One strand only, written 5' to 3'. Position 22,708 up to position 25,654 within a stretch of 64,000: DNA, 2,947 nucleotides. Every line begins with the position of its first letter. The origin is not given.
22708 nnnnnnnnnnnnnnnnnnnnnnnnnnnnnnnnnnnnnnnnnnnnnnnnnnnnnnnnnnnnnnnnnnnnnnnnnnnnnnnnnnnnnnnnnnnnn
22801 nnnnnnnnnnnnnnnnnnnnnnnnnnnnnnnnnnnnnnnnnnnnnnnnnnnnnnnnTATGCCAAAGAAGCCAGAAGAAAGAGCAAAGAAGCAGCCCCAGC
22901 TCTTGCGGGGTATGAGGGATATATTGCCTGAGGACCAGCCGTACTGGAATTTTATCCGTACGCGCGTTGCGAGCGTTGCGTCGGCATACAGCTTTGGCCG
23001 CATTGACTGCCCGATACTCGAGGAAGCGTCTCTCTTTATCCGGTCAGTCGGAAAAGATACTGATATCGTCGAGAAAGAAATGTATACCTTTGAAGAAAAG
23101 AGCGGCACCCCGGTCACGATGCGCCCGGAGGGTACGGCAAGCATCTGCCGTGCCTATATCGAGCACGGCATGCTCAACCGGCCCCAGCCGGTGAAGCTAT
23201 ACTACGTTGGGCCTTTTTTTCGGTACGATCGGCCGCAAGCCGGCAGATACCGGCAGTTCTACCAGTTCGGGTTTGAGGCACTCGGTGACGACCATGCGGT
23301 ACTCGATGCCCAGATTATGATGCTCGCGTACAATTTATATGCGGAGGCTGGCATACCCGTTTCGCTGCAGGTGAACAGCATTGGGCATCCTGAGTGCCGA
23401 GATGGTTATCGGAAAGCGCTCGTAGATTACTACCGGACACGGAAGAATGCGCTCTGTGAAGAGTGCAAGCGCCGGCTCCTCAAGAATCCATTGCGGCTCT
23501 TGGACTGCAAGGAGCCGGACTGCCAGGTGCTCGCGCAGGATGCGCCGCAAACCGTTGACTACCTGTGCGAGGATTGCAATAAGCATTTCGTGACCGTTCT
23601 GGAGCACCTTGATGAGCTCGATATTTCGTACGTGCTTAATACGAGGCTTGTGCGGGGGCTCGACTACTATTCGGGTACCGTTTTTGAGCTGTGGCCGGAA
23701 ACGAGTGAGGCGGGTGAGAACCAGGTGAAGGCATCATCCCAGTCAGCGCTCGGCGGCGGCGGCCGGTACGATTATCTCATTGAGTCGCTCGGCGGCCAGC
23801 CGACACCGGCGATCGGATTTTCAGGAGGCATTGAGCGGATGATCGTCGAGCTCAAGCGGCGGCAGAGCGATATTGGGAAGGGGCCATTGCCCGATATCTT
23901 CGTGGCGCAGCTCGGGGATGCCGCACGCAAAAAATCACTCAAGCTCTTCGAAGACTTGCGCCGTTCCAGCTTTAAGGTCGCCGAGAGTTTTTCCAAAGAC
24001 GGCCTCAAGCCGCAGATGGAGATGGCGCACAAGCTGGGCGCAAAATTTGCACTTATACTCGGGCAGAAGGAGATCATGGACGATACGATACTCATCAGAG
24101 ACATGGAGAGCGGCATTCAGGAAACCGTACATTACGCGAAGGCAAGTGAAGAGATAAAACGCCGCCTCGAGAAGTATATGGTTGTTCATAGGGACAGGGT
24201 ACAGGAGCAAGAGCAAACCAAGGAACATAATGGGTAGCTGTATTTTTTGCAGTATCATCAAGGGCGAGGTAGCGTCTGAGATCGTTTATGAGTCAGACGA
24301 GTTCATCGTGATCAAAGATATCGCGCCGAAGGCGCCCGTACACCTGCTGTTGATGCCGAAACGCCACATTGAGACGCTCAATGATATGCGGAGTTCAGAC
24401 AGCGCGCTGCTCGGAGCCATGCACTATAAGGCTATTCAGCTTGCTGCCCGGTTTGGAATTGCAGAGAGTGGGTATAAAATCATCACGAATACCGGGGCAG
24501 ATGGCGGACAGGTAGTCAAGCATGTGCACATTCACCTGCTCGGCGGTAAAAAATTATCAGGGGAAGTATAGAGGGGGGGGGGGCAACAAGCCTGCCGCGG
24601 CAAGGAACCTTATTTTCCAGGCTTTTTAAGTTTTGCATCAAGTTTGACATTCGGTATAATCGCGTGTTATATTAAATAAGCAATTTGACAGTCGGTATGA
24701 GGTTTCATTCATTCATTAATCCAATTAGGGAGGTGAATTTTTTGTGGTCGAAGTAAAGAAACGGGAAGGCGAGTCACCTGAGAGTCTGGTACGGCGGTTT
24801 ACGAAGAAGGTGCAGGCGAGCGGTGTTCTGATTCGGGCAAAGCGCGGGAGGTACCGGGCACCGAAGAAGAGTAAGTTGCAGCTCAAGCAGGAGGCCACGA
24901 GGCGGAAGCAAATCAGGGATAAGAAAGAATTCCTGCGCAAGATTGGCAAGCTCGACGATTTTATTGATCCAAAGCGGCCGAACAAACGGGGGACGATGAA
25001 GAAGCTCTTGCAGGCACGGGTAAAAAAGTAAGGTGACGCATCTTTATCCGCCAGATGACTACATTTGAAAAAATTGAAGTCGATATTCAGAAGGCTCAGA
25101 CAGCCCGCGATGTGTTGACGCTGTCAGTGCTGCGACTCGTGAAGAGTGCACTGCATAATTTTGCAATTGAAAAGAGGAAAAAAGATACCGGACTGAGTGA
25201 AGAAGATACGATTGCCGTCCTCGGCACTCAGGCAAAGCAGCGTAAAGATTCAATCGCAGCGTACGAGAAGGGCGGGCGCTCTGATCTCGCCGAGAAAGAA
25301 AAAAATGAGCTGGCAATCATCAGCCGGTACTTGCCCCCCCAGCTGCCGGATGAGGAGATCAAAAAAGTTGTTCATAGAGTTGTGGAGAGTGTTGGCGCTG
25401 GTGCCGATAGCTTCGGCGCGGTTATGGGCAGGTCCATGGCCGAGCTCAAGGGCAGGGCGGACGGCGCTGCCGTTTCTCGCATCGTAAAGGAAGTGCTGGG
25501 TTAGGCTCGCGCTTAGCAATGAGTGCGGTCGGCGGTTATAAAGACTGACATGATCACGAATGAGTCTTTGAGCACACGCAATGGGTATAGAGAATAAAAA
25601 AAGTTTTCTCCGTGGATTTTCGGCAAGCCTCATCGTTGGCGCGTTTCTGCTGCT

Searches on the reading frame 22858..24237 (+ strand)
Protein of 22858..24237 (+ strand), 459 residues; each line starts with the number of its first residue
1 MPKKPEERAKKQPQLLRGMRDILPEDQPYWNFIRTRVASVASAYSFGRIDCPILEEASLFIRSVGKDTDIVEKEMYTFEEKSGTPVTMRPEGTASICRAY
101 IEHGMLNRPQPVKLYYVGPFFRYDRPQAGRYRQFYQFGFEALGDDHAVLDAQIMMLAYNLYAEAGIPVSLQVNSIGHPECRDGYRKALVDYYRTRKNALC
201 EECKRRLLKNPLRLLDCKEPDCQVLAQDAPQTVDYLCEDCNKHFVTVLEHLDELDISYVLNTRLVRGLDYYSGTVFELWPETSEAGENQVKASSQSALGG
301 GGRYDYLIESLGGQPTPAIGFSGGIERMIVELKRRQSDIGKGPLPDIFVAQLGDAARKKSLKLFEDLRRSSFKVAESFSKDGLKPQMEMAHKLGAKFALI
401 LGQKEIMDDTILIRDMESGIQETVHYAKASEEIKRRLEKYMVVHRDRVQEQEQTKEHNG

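Call 12: search_protein_families(library=pfam, proteins=[window:22858-24237:+], max_evalue=0.01)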
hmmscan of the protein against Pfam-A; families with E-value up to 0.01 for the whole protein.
window:22858-24237:+ (459 aa): 3 families
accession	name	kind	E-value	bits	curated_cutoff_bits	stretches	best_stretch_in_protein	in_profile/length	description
PF13393.11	tRNA-synt_His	-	5.4e-37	128.1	25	1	18-327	1-307/308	Histidyl-tRNA synthetase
PF00587.30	tRNA-synt_2b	-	5.2e-10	40.1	29.3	1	76-286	1-128/179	tRNA synthetase class II core domain (G, H, P, S and T)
PF03129.25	HGTP_anticodon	-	4.5e-09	36.8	21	1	347-435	2-93/94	Anticodon binding domain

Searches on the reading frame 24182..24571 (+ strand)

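Call 92: search_protein_families(library=pfam, proteins=[window:24182-24571:+], max_evalue=0.01)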
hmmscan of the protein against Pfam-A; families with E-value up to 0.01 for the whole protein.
window:24182-24571:+ (129 aa): 3 families
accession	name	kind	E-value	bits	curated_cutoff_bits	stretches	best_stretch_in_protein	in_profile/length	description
PF11969.13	DcpS_C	-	9.1e-26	91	24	1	19-121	1-101/114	Scavenger mRNA decapping enzyme C-term binding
PF01230.28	HIT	-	2.6e-24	86.1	21.5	1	28-124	2-97/98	HIT domain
PF02744.22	GalP_UDP_tr_C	-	0.0048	17.1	29.2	1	26-77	21-74/165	Galactose-1-phosphate uridyl transferase, C-terminal domain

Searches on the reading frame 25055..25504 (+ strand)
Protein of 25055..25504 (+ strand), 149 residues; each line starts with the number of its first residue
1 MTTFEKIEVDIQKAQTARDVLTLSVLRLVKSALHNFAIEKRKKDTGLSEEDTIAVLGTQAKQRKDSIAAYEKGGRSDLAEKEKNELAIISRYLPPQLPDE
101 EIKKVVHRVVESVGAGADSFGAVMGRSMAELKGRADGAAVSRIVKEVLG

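Call 12: search_protein_families(library=pfam, proteins=[window:25055-25504:+], max_evalue=0.01)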
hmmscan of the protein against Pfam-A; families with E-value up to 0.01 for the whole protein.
window:25055-25504:+ (149 aa): 2 families
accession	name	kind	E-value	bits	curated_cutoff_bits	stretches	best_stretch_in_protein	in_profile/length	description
PF09424.15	YqeY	-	7.7e-43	146.5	27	1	5-148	2-143/143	Yqey-like protein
PF02637.23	GatB_Yqey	-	1.7e-05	25.2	27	1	79-148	70-148/148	GatB domain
